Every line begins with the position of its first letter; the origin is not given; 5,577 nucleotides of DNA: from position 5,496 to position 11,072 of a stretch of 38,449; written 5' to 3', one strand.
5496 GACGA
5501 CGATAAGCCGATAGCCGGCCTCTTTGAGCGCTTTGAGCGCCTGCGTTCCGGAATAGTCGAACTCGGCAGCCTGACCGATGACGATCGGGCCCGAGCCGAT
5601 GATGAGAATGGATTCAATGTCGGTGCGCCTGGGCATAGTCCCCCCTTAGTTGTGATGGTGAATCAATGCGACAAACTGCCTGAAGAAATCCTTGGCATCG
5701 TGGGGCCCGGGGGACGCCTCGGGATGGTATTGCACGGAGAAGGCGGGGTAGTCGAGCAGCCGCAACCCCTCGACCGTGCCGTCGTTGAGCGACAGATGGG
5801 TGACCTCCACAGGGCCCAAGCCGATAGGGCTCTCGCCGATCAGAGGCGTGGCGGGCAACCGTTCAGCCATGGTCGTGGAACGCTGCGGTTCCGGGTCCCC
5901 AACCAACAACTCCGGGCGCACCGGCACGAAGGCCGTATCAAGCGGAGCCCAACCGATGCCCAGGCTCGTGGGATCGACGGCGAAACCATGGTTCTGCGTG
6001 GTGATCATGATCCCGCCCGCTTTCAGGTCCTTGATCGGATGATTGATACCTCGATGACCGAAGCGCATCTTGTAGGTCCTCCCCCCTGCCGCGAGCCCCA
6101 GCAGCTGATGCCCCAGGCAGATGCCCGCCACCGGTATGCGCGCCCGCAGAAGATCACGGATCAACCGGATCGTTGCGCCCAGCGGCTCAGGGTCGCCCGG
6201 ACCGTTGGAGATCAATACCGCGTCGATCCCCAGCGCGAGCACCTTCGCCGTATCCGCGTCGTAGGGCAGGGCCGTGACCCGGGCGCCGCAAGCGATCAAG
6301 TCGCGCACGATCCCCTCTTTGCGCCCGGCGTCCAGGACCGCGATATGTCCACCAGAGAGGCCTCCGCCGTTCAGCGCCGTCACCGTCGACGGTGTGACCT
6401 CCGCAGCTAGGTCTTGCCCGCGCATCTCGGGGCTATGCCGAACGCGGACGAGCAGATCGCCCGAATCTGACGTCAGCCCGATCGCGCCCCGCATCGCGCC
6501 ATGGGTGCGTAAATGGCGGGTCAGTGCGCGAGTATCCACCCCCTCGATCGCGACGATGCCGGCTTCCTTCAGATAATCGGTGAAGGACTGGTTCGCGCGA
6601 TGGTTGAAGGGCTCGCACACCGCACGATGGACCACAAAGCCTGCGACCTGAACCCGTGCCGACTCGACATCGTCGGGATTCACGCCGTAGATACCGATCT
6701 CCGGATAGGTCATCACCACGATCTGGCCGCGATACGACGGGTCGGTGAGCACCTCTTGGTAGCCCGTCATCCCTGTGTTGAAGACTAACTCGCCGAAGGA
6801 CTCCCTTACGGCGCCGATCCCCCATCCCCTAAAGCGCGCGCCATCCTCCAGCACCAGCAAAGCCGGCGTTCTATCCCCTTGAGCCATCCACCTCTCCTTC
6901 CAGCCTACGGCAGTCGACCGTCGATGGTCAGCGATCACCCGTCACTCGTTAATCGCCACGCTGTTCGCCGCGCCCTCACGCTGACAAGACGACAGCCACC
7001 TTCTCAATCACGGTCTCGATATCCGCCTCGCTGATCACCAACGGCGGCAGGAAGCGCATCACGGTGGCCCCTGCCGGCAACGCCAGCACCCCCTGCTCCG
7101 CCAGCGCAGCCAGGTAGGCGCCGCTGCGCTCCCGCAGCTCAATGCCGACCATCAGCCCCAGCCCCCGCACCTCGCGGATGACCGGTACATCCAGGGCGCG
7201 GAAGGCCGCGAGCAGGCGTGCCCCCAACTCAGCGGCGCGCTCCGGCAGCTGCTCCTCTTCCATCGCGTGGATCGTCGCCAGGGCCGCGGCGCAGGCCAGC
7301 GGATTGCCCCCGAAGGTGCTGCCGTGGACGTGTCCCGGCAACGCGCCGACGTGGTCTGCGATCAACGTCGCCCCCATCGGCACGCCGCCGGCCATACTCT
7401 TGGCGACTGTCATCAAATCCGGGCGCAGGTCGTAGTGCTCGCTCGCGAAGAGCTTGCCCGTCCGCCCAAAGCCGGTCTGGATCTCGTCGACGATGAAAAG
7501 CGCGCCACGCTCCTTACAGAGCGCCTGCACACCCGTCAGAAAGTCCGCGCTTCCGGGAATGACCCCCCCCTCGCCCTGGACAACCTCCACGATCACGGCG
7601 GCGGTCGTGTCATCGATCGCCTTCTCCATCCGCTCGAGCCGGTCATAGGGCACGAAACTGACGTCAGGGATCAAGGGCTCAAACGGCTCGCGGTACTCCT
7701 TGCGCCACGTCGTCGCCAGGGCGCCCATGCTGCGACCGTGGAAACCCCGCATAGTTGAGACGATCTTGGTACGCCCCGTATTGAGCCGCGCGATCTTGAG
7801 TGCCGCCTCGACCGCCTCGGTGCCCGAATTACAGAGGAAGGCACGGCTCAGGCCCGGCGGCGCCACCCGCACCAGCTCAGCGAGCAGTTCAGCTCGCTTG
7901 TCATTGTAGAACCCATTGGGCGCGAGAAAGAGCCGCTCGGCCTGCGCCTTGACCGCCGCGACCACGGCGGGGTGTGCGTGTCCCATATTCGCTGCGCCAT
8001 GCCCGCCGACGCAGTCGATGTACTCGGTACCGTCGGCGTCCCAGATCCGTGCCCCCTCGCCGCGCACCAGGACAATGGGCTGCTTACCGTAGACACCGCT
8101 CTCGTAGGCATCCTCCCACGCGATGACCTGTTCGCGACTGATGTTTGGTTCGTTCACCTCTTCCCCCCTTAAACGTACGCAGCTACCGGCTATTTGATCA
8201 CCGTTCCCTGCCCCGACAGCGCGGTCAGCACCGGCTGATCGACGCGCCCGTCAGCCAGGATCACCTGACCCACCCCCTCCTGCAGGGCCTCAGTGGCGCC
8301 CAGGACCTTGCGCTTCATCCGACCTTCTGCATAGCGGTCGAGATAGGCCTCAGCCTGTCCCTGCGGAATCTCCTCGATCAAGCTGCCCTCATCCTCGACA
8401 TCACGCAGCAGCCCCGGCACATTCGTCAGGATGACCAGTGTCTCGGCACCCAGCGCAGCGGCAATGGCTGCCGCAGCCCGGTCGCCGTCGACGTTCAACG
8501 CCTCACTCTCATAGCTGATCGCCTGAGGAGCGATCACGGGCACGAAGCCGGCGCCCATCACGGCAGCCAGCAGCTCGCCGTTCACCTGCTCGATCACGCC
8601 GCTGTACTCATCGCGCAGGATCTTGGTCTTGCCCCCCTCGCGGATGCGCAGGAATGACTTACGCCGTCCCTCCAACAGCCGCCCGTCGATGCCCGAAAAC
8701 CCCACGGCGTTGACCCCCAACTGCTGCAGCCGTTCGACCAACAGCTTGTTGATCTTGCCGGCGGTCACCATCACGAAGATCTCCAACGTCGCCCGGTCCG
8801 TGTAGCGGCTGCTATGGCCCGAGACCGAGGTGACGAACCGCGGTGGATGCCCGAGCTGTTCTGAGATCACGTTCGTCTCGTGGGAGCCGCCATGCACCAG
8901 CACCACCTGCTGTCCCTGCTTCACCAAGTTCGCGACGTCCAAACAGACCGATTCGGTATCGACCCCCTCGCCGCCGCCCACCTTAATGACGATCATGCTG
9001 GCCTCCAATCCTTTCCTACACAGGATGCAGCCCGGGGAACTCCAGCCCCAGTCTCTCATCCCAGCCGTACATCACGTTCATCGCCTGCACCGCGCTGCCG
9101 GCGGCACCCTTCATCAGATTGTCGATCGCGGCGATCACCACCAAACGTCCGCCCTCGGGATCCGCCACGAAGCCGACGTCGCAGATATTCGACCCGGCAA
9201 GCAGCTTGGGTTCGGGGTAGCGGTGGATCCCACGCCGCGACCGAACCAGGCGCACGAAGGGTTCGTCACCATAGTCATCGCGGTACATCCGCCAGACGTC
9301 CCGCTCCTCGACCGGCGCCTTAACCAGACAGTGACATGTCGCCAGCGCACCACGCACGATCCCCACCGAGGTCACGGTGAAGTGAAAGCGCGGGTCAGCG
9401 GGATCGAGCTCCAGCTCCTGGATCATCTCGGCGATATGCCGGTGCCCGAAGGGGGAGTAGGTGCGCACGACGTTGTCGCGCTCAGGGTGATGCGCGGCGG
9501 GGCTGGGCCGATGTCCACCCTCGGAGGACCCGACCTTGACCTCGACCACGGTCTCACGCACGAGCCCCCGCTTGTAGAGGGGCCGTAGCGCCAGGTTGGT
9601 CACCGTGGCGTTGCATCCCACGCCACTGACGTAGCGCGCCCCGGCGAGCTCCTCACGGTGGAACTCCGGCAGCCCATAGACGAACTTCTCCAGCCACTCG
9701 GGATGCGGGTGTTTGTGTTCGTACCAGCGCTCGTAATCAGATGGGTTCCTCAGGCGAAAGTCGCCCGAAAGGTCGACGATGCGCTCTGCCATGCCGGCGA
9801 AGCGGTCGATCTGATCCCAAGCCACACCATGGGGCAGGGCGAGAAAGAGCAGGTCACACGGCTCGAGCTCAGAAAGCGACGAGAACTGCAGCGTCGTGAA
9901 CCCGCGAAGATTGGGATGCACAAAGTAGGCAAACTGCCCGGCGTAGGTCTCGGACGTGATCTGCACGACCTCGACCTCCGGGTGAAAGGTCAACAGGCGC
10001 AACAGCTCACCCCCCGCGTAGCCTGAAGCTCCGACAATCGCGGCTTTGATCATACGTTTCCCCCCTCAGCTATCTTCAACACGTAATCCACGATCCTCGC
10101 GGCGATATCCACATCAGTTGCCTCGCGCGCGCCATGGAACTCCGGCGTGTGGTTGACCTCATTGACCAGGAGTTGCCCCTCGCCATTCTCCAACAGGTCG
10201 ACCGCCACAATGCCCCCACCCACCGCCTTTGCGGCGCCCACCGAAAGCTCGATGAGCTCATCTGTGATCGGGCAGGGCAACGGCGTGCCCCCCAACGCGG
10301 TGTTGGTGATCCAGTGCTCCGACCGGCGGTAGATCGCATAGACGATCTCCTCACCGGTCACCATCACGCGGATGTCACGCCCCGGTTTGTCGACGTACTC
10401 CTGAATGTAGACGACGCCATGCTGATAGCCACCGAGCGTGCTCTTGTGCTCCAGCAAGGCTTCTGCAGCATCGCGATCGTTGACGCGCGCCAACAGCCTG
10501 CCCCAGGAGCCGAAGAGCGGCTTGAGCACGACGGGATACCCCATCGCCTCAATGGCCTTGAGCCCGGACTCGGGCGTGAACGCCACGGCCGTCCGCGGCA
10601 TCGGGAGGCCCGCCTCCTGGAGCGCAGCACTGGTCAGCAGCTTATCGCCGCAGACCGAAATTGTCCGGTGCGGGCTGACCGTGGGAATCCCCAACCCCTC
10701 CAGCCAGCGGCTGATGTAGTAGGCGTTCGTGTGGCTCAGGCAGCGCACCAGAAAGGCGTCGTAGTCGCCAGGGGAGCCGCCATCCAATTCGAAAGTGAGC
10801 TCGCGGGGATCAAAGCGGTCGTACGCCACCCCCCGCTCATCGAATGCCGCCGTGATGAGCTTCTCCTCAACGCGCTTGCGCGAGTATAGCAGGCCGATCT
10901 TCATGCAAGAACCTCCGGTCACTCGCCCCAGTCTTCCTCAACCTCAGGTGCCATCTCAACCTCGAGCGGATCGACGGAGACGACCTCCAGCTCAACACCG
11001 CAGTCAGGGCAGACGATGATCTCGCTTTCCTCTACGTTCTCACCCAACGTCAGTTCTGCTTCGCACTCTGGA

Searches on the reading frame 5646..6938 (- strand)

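Call 49: search_protein_families(library=pfam, proteins=[window:5646-6938:-], max_evalue=0.001)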
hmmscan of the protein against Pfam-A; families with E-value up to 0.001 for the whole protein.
window:5646-6938:- (430 aa): 3 families
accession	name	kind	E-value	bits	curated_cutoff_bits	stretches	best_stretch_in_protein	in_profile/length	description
PF00988.28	CPSase_sm_chain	-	4.6e-52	175.5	27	1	28-153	1-126/126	Carbamoyl-phosphate synthase small chain, CPSase domain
PF00117.34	GATase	-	1.6e-42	145.8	22.8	2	201-328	2-140/190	Glutamine amidotransferase class-I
PF07722.19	Peptidase_C26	-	4.1e-09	37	20.5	1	255-290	93-128/219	Peptidase C26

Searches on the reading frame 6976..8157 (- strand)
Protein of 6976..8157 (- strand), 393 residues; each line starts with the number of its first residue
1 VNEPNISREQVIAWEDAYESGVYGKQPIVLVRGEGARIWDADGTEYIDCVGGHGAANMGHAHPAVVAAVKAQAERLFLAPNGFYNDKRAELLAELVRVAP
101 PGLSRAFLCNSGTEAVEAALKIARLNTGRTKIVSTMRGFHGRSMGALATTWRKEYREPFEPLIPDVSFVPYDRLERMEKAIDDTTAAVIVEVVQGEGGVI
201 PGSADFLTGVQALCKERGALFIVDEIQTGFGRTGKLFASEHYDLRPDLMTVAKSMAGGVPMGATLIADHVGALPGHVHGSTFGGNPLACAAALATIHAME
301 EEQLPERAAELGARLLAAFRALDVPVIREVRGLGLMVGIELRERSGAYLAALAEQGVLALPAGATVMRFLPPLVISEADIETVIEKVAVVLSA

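Call 49: search_protein_families(library=pfam, proteins=[window:6976-8157:-], max_evalue=0.001)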
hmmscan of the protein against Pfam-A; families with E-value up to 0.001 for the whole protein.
window:6976-8157:- (393 aa): 2 families
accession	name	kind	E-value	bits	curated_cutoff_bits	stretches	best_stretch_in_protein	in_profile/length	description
PF00202.27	Aminotran_3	-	3.8e-120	401.7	30.5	1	26-388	9-400/403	Aminotransferase class-III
PF00155.27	Aminotran_1_2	-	9.7e-05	22.1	19.7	1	174-361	130-332/361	Aminotransferase class I and II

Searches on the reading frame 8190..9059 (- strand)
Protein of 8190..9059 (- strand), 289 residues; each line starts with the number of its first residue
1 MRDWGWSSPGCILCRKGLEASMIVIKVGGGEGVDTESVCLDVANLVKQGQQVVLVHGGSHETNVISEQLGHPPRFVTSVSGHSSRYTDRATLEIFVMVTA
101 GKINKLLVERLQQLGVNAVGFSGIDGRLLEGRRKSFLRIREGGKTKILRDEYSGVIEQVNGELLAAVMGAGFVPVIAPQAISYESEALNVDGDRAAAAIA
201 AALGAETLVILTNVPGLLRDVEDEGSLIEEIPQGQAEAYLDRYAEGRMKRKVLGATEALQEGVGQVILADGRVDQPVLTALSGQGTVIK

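Call 49: search_protein_families(library=pfam, proteins=[window:8190-9059:-], max_evalue=0.001)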
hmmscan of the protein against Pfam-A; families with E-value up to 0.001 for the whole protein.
window:8190-9059:- (289 aa): 1 family
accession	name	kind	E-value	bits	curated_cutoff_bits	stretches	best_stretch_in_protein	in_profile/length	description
PF00696.33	AA_kinase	-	1.9e-38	132.9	24.9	1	22-269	2-233/234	Amino acid kinase family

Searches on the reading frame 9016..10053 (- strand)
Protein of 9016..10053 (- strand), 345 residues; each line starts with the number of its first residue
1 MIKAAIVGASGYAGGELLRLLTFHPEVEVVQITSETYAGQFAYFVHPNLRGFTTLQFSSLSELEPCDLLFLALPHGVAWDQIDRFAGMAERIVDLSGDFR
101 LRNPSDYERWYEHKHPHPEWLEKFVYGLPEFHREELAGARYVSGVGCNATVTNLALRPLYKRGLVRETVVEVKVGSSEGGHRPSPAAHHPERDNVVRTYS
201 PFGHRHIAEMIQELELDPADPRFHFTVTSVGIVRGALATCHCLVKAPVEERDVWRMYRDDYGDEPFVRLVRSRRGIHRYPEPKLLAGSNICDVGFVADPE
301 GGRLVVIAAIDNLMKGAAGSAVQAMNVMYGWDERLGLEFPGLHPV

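Call 49: search_protein_families(library=pfam, proteins=[window:9016-10053:-], max_evalue=0.001)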
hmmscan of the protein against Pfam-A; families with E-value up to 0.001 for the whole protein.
window:9016-10053:- (345 aa): 3 families
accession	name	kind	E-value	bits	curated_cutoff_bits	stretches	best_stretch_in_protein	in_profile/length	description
PF22698.1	Semialdhyde_dhC_1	-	1.6e-41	142.4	27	1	147-312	1-165/165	Semialdehyde dehydrogenase, dimerisation domain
PF01118.30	Semialdhyde_dh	-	1.7e-26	93.4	26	1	3-138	1-120/121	Semialdehyde dehydrogenase, NAD binding domain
PF02774.23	Semialdhyde_dhC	-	2.5e-10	41.2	26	1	156-315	1-184/184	Semialdehyde dehydrogenase, dimerisation domain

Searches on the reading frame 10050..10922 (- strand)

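Call 49: search_protein_families(library=pfam, proteins=[window:10050-10922:-], max_evalue=0.001)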
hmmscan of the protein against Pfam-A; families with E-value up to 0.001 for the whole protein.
window:10050-10922:- (290 aa): 8 families
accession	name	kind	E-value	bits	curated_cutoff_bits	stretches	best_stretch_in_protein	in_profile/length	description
PF08443.16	RimK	-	3.6e-25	89.1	21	1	93-281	3-188/188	RimK-like ATP-grasp domain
PF22626.3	LysX_preATP_grasp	-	3e-20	72.6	27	1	9-90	1-84/84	LysX preATP-grasp domain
PF02955.21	GSH-S_ATP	-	3e-06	27.2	23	1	108-228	12-133/175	Prokaryotic glutathione synthetase, ATP-grasp domain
PF02222.28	ATP-grasp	-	1.2e-05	25.5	27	1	100-257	2-160/179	ATP-grasp domain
PF14397.11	ATPgrasp_ST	-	1.3e-05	25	31.4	0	82-151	10-83/278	Sugar-transfer associated ATP-grasp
PF02655.19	ATP-grasp_3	-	1.6e-05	25.4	23.2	1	91-257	1-154/160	ATP-grasp domain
PF02786.22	CPSase_L_D2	-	2.9e-05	24.1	19.8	1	93-187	1-98/211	Carbamoyl-phosphate synthase L chain, ATP binding domain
PF13549.11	ATP-grasp_5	-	0.00033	20.5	27.6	1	98-134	16-52/221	ATP-grasp domain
